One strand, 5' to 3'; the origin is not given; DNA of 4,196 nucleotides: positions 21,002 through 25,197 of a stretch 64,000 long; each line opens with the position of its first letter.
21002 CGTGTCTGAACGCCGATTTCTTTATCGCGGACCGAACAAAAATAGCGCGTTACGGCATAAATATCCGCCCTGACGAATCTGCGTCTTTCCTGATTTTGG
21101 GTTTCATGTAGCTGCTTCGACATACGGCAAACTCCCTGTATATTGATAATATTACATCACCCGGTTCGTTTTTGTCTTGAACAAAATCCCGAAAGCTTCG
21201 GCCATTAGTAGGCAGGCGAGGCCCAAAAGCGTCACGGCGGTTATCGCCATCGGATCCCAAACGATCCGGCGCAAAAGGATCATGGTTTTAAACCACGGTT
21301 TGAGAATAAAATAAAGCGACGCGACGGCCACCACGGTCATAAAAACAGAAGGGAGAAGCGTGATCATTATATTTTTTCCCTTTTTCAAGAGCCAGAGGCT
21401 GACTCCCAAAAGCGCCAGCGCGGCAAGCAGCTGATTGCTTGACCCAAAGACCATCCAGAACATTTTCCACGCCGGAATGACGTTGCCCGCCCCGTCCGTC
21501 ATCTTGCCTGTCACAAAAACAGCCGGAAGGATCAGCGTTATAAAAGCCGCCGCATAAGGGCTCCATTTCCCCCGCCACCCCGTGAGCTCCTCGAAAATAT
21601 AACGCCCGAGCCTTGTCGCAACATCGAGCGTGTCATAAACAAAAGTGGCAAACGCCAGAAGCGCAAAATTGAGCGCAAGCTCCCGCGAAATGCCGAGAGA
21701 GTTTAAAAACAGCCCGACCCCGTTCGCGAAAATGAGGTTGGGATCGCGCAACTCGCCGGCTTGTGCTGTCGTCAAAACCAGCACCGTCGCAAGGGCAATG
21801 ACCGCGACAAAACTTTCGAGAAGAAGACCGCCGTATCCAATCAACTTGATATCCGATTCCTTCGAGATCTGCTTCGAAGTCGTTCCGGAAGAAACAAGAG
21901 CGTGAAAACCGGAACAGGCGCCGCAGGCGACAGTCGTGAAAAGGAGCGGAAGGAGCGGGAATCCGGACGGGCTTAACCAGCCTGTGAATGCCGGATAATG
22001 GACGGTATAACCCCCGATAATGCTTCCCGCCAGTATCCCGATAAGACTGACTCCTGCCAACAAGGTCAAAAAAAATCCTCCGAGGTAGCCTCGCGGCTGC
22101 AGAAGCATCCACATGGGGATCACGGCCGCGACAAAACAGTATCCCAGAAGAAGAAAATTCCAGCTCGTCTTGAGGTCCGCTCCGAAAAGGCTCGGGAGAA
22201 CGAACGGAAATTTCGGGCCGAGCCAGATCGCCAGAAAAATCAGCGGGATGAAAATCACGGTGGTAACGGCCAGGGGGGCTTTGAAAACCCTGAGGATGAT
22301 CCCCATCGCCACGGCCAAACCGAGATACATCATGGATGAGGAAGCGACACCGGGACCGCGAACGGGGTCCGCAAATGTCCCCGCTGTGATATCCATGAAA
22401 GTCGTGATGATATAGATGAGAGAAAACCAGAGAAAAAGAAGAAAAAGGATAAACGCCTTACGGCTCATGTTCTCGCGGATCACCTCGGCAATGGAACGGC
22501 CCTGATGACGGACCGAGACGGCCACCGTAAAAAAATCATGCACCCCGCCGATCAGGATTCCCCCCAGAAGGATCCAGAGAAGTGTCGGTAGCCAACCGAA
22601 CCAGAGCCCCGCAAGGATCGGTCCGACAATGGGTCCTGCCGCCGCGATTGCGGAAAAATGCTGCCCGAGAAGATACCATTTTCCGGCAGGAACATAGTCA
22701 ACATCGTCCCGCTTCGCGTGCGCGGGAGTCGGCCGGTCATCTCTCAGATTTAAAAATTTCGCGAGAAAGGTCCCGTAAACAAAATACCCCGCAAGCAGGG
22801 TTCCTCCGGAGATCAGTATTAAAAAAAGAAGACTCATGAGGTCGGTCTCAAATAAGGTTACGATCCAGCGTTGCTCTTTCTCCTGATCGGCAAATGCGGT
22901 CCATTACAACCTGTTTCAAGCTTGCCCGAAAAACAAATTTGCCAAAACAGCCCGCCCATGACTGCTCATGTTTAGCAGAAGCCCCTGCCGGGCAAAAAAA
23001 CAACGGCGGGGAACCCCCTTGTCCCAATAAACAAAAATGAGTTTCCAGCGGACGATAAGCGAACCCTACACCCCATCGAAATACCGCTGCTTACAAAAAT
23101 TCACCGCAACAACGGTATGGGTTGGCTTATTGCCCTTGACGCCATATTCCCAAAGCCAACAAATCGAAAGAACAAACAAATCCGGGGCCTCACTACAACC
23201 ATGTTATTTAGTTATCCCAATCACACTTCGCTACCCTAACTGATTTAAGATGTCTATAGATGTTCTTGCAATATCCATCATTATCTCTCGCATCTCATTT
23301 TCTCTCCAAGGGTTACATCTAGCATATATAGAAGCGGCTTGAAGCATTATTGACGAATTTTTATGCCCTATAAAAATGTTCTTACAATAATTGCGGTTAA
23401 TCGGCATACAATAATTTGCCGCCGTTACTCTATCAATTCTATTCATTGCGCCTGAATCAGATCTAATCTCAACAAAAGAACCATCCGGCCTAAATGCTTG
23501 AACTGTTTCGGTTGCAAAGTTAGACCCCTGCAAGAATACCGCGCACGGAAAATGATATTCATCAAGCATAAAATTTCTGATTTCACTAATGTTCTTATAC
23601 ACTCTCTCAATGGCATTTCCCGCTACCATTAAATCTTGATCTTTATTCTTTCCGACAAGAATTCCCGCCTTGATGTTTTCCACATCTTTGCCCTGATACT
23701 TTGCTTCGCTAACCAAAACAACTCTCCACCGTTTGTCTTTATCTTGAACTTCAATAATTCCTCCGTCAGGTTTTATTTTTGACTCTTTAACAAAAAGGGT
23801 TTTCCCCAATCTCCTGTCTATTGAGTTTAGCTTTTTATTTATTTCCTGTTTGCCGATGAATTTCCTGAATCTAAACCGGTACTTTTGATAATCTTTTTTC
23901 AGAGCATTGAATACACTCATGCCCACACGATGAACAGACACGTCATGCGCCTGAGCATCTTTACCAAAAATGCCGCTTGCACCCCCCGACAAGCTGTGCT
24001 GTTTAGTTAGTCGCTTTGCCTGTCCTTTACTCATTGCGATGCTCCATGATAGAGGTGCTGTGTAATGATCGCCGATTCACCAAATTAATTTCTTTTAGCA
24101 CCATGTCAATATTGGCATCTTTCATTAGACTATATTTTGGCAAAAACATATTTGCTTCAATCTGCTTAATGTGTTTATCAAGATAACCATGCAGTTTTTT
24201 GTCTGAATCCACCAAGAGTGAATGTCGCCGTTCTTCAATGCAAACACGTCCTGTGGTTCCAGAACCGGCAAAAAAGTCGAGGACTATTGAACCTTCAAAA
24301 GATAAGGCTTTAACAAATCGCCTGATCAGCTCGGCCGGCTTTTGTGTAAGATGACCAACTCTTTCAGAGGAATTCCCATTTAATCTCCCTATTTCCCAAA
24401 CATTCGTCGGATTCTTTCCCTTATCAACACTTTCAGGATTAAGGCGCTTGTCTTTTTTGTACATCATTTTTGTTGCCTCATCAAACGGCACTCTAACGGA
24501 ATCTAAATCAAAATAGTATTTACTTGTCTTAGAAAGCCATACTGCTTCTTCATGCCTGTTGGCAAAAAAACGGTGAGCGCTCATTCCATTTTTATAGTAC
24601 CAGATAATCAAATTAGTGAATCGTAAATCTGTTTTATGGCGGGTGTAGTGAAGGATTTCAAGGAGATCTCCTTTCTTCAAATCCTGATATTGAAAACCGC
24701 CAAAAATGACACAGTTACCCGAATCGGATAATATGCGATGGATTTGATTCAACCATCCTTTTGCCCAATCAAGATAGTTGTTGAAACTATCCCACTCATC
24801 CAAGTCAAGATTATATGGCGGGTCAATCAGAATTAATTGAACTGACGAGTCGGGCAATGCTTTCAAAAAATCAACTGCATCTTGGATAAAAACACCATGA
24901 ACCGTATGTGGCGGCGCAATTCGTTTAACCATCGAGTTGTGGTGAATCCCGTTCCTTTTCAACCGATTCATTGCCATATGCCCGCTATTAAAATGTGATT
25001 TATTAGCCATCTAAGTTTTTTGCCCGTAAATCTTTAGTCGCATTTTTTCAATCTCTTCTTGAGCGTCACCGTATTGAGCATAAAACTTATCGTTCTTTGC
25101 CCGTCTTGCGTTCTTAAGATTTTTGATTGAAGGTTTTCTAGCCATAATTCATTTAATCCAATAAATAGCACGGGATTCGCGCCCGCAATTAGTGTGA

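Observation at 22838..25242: EcoRI/RsrI-family Type II R-M cassette on a low-GC islet abutting tRNA-Ser(UGA)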

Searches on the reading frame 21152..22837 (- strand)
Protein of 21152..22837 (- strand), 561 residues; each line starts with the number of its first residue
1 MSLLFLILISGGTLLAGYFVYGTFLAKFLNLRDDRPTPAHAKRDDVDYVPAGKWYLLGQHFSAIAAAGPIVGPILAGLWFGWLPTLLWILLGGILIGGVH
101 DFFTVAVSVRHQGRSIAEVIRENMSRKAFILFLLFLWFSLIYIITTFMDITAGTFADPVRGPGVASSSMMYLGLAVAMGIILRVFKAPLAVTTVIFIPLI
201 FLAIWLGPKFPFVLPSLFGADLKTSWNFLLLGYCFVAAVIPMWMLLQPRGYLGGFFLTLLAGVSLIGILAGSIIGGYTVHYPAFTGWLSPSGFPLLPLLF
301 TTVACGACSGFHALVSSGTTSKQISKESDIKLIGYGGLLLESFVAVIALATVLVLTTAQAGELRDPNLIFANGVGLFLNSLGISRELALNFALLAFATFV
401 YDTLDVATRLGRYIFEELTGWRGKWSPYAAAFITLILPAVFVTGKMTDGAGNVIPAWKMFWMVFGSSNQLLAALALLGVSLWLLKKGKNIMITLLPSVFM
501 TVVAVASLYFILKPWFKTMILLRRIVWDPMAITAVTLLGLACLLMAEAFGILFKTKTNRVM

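Call 4: search_protein_families(library=pfam, proteins=[window:21152-22837:-], max_evalue=0.01)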
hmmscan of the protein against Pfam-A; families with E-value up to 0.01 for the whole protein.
window:21152-22837:- (561 aa): 1 family
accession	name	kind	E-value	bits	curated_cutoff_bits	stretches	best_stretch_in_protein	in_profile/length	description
PF02554.20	CstA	-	2.3e-123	413.3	27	2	4-364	3-363/560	Carbon starvation protein CstA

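Call 5: search_protein_families(library=ncbifam, proteins=[window:21152-22837:-], max_evalue=0.01)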
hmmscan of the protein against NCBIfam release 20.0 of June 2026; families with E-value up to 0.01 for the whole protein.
window:21152-22837:- (561 aa): 1 family
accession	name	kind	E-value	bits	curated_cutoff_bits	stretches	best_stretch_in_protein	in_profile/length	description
NF011590.0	PRK15015.1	equivalog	3.2e-64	217.6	1188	2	4-355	35-385/701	pyruvate/proton symporter CstA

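Call 14: find_encoding_contigs(protein=window:21152-22837:-, flank=10000, max_places=10)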
Protein window:21152-22837:- (561 aa): 4 contigs read that carry it; 4 places shown.
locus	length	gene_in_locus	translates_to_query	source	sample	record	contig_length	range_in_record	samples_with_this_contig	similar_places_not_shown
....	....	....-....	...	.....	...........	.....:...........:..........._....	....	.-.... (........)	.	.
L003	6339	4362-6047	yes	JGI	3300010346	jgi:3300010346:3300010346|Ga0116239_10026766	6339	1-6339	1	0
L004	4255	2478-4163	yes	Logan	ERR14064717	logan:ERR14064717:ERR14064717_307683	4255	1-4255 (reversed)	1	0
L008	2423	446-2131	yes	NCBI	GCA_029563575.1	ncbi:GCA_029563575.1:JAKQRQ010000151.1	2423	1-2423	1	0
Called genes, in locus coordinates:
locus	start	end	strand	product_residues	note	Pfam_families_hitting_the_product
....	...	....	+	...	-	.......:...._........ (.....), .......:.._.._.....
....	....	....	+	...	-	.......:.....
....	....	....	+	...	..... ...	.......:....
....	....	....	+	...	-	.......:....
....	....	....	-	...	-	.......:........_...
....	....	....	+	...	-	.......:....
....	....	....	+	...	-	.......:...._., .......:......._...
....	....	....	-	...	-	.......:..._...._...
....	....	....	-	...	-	-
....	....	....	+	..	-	?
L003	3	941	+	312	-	?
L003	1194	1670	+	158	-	PF00383:dCMP_cyt_deam_1, PF14437:MafB19-deam, PF14439:Bd3614-deam (weak)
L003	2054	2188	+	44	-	-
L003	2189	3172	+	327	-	PF03602:Cons_hypoth95 (faint), PF01555:N6_N4_Mtase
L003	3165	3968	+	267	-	PF02963:EcoRI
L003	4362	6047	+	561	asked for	PF02554:CstA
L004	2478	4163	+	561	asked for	PF02554:CstA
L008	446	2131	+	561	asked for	PF02554:CstA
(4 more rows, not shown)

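Call 18: find_related_loci(query=window:21152-22837:-, collection=genome_contigs, flank=8000)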
Query window:21152-22837:- (561 aa) in genome_contigs; peptide patterns used: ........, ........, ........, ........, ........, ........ (x = any residue, [..] = any of these).
59 stretches matched a pattern; 10 encode a relative of the query (tblastn E <= 1e-3); 10 distinct loci.
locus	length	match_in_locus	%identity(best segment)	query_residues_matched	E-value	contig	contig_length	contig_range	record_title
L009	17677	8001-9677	73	1-559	0e+0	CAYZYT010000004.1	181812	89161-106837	MAG TPA_asm: uncultured bacterium isolate SRP272421_co2_334 genome assembly, contig: NODE_35_length_181812_cov_14.598816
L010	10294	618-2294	73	1-559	0e+0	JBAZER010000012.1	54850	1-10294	MAG: Candidatus Omnitrophota bacterium isolate SO_2017_LW3_130 NODE_1206_length_54850_cov_2.238090_LW162_2017, whole gen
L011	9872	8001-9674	71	1-558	0e+0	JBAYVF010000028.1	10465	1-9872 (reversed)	MAG: Candidatus Omnitrophota bacterium isolate SO_2016_LW3_53 scaffold09349_LW162_2016, whole genome shotgun sequence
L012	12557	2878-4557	72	1-560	0e+0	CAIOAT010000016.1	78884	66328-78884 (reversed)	MAG: Candidatus Omnitrophica bacterium isolate AM-2014-D6_bin-627 genome assembly, contig: bin-627:16/50, whole genome s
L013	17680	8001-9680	72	1-560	0e+0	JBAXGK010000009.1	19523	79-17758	MAG: Candidatus Omnitrophota bacterium isolate ELA295 MAG295_9, whole genome shotgun sequence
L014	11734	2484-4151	72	1-556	0e+0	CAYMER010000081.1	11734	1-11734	MAG TPA_asm: uncultured bacterium isolate binchicken_co18_506 genome assembly, contig: k141_1336959, whole genome shotgu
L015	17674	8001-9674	73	1-558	0e+0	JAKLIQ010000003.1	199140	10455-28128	MAG: Candidatus Omnitrophota bacterium isolate RA.bin90 RA.bin90_3, whole genome shotgun sequence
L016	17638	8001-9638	72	14-559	0e+0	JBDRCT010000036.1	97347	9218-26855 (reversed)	MAG: Candidatus Omnitrophota bacterium isolate MEGAHIT-group-1.200 k141_4073391, whole genome shotgun sequence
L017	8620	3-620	75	354-559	2e-90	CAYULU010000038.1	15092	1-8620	MAG TPA_asm: uncultured bacterium isolate SRP263991_co2_526 genome assembly, contig: NODE_5365_length_15092_cov_87.20004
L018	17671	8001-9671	73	1-557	0e+0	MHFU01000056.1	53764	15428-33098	MAG: Omnitrophica bacterium RIFOXYB12_FULL_50_7 rifoxyb3_full_scaffold_203, whole genome shotgun sequence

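Call 37: find_related_loci(query=window:21152-22837:-, collection=metagenome_contigs, flank=5000)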
Query window:21152-22837:- (561 aa) in metagenome_contigs; peptide patterns used: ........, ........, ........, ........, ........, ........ (x = any residue, [..] = any of these).
74 stretches matched a pattern; 26 encode a relative of the query (tblastn E <= 1e-3); 26 distinct loci.
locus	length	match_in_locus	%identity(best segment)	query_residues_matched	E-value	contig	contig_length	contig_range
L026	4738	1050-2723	94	1-558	0e+0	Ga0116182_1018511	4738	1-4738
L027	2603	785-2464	71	1-560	0e+0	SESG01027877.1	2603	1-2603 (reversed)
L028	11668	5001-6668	73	1-556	0e+0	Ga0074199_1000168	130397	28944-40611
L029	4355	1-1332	93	115-558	0e+0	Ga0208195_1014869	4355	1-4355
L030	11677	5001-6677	73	1-559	0e+0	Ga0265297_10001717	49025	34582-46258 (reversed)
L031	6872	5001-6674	71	1-558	0e+0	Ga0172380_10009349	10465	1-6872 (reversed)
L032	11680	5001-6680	72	1-560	0e+0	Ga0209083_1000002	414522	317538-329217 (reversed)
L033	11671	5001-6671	73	1-557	0e+0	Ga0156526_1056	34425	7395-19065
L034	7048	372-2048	72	1-559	0e+0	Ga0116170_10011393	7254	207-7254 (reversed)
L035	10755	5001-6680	72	1-560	0e+0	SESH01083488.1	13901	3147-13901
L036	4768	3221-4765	77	1-515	0e+0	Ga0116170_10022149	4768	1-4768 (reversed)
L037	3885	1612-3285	73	1-558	0e+0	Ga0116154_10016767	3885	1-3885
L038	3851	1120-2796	73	1-559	0e+0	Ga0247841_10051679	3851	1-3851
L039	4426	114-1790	73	1-559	0e+0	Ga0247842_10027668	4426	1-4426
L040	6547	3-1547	71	45-559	0e+0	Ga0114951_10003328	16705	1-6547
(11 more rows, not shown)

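Call 47: search_protein_families(library=pfam, proteins=[L026:142-417:+, L026:414-809:+, L013:3051-3725:+, L013:3718-4503:+, L013:4509-5204:+, L012:2136-2855:+, L015:7227-7982:+, L018:7249-7911:+, L009:7340-7951:+], max_evalue=0.01)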
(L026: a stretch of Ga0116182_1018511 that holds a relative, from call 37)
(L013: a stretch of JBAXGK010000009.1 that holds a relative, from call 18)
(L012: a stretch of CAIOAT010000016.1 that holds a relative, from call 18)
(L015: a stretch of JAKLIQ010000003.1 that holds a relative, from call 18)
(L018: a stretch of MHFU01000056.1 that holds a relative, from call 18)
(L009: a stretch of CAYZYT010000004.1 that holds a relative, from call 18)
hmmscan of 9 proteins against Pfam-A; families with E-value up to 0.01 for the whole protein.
L026:142-417:+ (91 aa): 2 families
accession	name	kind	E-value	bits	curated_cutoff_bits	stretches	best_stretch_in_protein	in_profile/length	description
PF22513.2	FitA-like_RHH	-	1.7e-08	34.7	27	1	15-52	2-39/39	Antitoxin FitA-like, ribbon-helix-helix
PF03869.20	Arc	-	0.0045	17.2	20.4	0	25-51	15-41/50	Arc-like DNA binding domain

L026:414-809:+ (131 aa): 1 family
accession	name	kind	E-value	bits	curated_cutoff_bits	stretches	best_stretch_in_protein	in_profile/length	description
PF01850.27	PIN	-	5.8e-07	30.6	23.6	1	2-118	1-115/120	PIN domain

L013:3051-3725:+ (224 aa): 1 family
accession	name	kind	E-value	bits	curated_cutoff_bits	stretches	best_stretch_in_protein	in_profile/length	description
PF09952.14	AbiEi_2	-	5.4e-06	27.2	21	1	66-213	2-138/143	Transcriptional regulator, AbiEi antitoxin, Type IV TA system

L013:3718-4503:+ (261 aa): 2 families
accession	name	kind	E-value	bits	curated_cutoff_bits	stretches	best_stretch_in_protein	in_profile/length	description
PF12281.14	NTP_transf_8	-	2.5e-09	37.9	26.3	1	11-193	6-203/218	Nucleotidyltransferase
PF08843.17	AbiEii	-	0.0059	17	22.5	1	46-222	29-192/238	Nucleotidyl transferase AbiEii toxin, Type IV TA system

L013:4509-5204:+ (231 aa): 3 families
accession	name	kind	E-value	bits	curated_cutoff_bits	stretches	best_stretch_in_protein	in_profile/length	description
PF00149.33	Metallophos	-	5.3e-11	43.7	21.5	1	4-174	2-188/191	Calcineurin-like phosphoesterase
PF12850.12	Metallophos_2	-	3.8e-05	24.2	27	1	6-135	4-97/154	Calcineurin-like phosphoesterase superfamily domain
PF06874.16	FBPase_2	-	0.00011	21.1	27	1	32-70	185-223/639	Firmicute fructose-1,6-bisphosphatase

L012:2136-2855:+ (239 aa): 1 family
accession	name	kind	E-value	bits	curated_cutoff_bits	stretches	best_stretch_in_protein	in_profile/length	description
PF00326.27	Peptidase_S9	-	6.7e-05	22.9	22.6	1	89-174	29-113/213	Prolyl oligopeptidase family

L015:7227-7982:+ (251 aa): 1 family
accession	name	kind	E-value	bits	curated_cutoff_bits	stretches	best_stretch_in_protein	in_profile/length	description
PF04402.19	SIMPL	-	1.1e-51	176.5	25.2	1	45-248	1-205/205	Protein of unknown function (DUF541)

L018:7249-7911:+ (220 aa): 1 family
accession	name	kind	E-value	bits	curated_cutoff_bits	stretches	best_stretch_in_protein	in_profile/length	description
PF04307.19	YdjM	-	1.7e-16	60.7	29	1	30-153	5-135/176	YdjM inner membrane protein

L009:7340-7951:+ (203 aa): 0 families

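Call 82: search_protein_families(library=padloc, proteins=[L026:414-809:+], max_evalue=0.001)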
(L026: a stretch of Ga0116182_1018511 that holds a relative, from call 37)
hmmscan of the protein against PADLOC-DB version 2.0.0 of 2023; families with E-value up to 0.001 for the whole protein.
L026:414-809:+ (131 aa): 0 families

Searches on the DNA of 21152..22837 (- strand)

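Call 46: search_rna_families(source=L030, start=4700, end=5010, threshold=evalue, max_evalue=10, show_alignments=2)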
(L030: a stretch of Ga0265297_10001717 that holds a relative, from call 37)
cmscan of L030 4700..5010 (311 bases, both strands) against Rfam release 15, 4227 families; matches with E-value up to 10: 0.
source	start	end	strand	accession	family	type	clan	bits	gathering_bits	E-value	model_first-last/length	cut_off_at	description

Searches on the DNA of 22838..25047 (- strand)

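Call 45: search_rna_families(source=window, start=22838, end=23260, threshold=evalue, max_evalue=10, show_alignments=2)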
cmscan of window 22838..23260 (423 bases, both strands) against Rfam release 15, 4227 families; matches with E-value up to 10: 2.
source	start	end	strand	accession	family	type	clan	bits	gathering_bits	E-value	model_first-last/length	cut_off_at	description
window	22994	23089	-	RF02651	SorY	Gene; sRNA;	-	16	111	0.8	1-83/83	no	Singlet oxygen resistance RNA Y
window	22892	22914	+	RF02359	MS2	Cis-reg;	-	12.8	40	2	1-36/36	no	Bacteriophage MS2 operator hairpin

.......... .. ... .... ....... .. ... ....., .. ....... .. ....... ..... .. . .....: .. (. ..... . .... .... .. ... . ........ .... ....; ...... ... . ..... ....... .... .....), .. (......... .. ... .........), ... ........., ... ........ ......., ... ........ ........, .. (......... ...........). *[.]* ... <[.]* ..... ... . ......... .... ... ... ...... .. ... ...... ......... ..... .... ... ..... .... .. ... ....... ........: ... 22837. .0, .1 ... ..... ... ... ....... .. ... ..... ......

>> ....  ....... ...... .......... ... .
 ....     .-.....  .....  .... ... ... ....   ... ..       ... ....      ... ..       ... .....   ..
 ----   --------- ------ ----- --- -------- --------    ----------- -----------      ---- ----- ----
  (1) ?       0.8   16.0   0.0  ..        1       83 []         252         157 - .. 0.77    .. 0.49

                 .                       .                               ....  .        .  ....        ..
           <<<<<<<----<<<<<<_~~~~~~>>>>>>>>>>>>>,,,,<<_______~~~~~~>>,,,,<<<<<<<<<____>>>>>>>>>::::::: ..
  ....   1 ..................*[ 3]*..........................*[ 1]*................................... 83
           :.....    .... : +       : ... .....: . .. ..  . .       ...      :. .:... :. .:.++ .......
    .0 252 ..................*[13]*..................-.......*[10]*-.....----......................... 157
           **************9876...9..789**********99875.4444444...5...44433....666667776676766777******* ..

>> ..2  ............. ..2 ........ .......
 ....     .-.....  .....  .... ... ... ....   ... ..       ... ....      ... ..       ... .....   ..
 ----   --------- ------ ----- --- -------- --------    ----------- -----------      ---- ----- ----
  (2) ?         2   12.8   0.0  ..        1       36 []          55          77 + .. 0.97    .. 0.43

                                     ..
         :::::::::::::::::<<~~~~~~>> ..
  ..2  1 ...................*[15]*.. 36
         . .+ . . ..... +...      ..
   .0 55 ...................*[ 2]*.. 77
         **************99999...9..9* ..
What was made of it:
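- Tried and rejected: The Rfam tRNA model does not hit it, even at E<=10 (calls 45, 46).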

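Call 83: search_dna_similar(query=window:23229-25047:-, collection=plasmids, mode=distant, max_rows=15)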
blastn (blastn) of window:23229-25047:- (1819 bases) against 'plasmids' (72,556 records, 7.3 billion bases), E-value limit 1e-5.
Records with a match: 16; places in all: 16; records where one place covers at least 80% of the query: 0.
Best place of each record, by identity: 60-80% 16.
By first word of the organism name: Escherichia 5; Raoultella 4; Klebsiella 3; Leuconostoc 2; Acinetobacter 1; Staphylococcus 1.
By predicted mobility (MOB-suite, as given by PLSDB): mobilizable 14; non-mobilizable 2.
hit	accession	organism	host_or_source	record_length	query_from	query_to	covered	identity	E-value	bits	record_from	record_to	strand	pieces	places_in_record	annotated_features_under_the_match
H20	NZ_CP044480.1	Acinetobacter schindleri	goose,stool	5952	158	1727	45%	70.9%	4e-85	388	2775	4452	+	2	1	DNA methyltransferase | EcoRI family type II restriction endonuclease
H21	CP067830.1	Klebsiella pneumoniae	Homo sapiens,urine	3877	1202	1760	31%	66.0%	2e-25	125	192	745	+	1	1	restriction endonuclease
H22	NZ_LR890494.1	Klebsiella pneumoniae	Homo sapiens,urine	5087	1248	1756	28%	64.7%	9e-17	98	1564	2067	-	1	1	EcoRI family type II restriction endonuclease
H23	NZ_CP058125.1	Klebsiella michiganensis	culture,Freshwater sample from upstream ...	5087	1248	1756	28%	64.7%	9e-17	98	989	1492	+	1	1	EcoRI family type II restriction endonuclease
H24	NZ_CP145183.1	Raoultella ornithinolytica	Hospital waste water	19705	1248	1756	28%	64.7%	9e-17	98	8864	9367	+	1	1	EcoRI family type II restriction endonuclease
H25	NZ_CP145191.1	Raoultella ornithinolytica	Hospital waste water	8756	1248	1756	28%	64.7%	9e-17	98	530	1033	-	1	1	EcoRI family type II restriction endonuclease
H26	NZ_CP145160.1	Raoultella ornithinolytica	Homo sapiens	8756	1248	1756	28%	64.7%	9e-17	98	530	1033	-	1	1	EcoRI family type II restriction endonuclease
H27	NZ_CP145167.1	Raoultella ornithinolytica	-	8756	1248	1756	28%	64.7%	9e-17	98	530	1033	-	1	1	EcoRI family type II restriction endonuclease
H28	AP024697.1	Escherichia coli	Homo sapiens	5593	1254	1727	26%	65.1%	9e-17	97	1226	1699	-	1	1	hypothetical protein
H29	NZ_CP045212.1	Escherichia coli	Ground beef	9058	1254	1727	26%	65.1%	9e-17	97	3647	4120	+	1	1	type-2 restriction enzyme EcoRI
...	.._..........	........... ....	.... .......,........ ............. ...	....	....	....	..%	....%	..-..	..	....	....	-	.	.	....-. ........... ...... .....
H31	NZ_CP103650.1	Escherichia coli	Homo sapiens,blood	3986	1254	1727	26%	65.1%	9e-17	97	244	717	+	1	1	type-2 restriction enzyme EcoRI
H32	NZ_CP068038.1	Escherichia coli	swine,intestinal tract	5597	1254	1727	26%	65.1%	9e-17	97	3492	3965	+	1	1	type-2 restriction enzyme EcoRI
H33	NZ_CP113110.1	Staphylococcus rostri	Sus scrofa,Anus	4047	1252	1651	22%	66.8%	3e-23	118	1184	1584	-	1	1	EcoRI family type II restriction endonuclease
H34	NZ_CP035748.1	Leuconostoc mesenteroides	cell culture,food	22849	1203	1501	16%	69.5%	1e-20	109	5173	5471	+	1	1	EcoRI family type II restriction endonuclease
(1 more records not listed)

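Call 84: search_dna_similar(query=window:23229-25047:-, collection=phages, mode=distant, max_rows=10)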
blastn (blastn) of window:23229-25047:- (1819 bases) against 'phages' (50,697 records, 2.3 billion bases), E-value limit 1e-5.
Records with a match: 1; places in all: 2; records where one place covers at least 80% of the query: 0.
Best place of each record, by identity: 60-80% 1.
By first word of the organism name: Helicobacter 1.
By host as written in the record: Helicobacter pylori Pt11509 1.
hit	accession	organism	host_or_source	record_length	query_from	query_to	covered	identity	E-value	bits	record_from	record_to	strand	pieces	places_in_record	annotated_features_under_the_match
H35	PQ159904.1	Helicobacter phage Pt11509_1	Helicobacter pylori Pt11509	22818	1408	1678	15%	66.1%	9e-11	75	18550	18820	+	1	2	restriction endonuclease EcoRI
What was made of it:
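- Tried and rejected: None were found apart from a distant Helicobacter phage EcoRI-like gene (call 84).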
